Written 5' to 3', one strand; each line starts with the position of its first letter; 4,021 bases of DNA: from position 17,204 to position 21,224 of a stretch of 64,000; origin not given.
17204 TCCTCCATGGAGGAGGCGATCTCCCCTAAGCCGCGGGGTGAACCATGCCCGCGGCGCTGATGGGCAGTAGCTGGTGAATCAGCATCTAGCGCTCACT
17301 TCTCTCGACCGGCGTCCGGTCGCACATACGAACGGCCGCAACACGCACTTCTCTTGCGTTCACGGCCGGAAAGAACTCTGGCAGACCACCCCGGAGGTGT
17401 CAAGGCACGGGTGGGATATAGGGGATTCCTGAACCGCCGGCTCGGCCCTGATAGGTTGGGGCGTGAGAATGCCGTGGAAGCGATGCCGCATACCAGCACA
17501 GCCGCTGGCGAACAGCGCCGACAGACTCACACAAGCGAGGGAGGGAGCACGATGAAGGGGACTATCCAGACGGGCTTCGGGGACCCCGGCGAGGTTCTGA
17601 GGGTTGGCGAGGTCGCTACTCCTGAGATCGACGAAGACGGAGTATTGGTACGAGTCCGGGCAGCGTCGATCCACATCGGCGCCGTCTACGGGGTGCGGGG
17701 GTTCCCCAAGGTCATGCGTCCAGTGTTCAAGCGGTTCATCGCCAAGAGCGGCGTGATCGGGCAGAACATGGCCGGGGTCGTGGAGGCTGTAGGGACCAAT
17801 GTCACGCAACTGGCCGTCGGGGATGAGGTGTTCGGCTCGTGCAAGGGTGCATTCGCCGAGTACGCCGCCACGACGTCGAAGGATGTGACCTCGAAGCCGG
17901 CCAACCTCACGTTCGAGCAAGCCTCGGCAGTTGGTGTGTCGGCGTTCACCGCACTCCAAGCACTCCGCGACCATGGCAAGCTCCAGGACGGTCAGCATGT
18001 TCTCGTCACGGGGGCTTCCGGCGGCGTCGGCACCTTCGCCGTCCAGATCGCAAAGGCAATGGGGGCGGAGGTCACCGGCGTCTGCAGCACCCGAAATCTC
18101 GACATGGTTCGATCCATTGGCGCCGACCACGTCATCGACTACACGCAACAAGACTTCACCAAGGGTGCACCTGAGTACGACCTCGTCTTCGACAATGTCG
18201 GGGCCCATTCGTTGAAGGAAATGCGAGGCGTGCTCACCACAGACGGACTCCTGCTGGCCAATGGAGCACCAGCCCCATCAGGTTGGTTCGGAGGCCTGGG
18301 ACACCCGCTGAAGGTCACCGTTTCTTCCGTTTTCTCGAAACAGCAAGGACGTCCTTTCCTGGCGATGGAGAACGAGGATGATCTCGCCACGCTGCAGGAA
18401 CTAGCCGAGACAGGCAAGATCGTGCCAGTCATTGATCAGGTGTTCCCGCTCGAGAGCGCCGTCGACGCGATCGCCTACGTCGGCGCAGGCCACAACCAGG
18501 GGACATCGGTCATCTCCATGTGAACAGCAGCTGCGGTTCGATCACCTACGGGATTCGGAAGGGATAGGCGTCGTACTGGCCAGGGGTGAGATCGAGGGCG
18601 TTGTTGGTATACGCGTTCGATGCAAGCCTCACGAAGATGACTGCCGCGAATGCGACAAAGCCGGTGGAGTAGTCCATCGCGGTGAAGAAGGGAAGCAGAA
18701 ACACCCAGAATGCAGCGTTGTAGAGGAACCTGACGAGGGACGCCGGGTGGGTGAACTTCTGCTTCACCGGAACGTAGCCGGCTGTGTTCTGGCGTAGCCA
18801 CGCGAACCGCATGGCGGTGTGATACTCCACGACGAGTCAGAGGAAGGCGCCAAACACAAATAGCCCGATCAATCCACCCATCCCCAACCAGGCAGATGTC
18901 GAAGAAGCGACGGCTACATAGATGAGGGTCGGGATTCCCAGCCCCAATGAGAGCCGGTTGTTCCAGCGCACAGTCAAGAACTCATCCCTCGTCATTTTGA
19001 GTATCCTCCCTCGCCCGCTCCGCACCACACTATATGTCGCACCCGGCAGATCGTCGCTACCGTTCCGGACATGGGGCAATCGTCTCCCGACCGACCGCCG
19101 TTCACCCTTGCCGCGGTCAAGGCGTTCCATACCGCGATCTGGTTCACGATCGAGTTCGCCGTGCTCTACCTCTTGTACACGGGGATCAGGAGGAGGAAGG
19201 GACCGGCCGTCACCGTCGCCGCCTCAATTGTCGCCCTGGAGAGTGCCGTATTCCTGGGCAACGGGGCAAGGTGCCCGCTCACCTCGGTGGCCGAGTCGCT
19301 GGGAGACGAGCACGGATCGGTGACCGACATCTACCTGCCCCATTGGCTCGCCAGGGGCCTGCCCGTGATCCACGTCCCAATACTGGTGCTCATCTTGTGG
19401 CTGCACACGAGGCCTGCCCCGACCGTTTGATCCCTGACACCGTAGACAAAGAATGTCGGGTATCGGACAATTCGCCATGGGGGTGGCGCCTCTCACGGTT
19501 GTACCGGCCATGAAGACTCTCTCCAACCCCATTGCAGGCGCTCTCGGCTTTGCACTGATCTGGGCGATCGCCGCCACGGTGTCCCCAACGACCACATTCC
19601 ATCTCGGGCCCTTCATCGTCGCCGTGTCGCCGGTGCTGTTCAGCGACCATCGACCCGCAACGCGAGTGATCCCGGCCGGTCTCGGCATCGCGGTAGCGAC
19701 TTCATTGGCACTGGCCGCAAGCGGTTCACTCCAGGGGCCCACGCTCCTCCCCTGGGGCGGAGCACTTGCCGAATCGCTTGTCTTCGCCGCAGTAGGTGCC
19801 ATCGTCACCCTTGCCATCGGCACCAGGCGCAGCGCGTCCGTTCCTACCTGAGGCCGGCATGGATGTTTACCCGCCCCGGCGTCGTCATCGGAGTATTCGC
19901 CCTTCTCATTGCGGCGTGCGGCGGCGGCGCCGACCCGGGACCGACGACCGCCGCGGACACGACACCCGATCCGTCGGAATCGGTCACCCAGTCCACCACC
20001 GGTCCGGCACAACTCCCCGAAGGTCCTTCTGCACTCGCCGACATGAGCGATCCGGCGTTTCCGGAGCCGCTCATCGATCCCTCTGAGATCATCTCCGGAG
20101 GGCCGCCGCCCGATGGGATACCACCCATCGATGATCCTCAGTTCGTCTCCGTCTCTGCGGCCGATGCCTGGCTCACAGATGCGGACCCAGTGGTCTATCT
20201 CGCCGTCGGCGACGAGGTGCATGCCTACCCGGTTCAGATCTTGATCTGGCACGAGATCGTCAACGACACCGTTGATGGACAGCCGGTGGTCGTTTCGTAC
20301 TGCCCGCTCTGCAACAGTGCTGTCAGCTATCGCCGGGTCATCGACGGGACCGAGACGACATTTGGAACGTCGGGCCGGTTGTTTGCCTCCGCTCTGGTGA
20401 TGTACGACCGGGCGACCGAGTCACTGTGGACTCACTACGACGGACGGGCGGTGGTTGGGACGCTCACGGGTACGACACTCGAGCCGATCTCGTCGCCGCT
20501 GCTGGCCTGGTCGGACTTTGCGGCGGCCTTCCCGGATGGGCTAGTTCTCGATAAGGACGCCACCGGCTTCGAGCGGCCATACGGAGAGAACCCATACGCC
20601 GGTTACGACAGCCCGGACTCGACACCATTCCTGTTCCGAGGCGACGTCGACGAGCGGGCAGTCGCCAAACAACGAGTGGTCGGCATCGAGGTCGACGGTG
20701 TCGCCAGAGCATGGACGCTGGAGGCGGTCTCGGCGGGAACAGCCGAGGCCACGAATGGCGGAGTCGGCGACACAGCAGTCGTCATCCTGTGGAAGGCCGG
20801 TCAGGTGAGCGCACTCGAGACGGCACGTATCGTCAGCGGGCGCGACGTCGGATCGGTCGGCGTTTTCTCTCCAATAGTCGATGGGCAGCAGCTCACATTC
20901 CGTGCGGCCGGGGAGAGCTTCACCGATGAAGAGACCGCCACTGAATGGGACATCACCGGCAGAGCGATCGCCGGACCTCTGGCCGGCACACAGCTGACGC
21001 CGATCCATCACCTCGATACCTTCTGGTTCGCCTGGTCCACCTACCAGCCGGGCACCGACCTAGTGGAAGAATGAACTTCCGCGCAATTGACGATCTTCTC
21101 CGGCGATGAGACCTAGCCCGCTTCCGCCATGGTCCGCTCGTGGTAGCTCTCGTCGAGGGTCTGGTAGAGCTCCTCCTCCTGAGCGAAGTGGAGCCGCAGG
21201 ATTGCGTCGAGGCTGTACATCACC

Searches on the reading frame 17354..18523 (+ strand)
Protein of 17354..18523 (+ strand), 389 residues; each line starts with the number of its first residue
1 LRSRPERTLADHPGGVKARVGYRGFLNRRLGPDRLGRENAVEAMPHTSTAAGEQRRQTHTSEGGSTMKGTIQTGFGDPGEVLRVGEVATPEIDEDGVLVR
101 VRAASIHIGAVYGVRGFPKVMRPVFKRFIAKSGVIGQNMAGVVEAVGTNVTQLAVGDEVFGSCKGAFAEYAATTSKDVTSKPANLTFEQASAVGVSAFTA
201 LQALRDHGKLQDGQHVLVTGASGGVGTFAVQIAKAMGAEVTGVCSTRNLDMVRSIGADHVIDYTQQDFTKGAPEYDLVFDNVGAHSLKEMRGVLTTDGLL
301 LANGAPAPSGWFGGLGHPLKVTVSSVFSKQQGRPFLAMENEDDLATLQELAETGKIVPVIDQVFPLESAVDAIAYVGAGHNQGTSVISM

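Call 76: search_protein_families(library=pfam, proteins=[window:17354-18523:+], max_evalue=0.00001)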
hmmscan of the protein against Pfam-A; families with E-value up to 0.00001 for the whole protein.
window:17354-18523:+ (389 aa): 3 families
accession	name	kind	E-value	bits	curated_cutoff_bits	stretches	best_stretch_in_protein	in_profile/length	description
PF13602.12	ADH_zinc_N_2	-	8.2e-22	79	27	1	255-386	1-133/134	Zinc-binding dehydrogenase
PF00107.32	ADH_zinc_N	-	3.5e-15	56.5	31.8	1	224-305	1-90/129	Zinc-binding dehydrogenase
PF08240.17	ADH_N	-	1e-08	35.8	23.5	1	94-182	2-103/104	Alcohol dehydrogenase GroES-like domain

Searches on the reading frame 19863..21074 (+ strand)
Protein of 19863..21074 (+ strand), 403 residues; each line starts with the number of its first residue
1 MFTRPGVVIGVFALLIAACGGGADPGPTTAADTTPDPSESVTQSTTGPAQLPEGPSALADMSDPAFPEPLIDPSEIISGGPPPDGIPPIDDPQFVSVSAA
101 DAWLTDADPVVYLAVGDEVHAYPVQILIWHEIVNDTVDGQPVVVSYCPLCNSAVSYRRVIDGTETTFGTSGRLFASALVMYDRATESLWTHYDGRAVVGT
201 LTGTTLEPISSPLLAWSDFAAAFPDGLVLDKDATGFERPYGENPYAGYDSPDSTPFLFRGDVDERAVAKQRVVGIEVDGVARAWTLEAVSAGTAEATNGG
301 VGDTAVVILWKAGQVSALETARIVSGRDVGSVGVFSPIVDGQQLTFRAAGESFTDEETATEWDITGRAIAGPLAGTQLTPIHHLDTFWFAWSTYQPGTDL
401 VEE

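Call 76: search_protein_families(library=pfam, proteins=[window:19863-21074:+], max_evalue=0.00001)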
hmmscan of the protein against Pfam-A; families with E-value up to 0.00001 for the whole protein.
window:19863-21074:+ (403 aa): 1 family
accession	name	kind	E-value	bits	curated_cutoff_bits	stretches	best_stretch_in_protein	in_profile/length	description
PF11376.13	DUF3179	-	1.3e-99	333.8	27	1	84-398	2-292/292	Protein of unknown function (DUF3179)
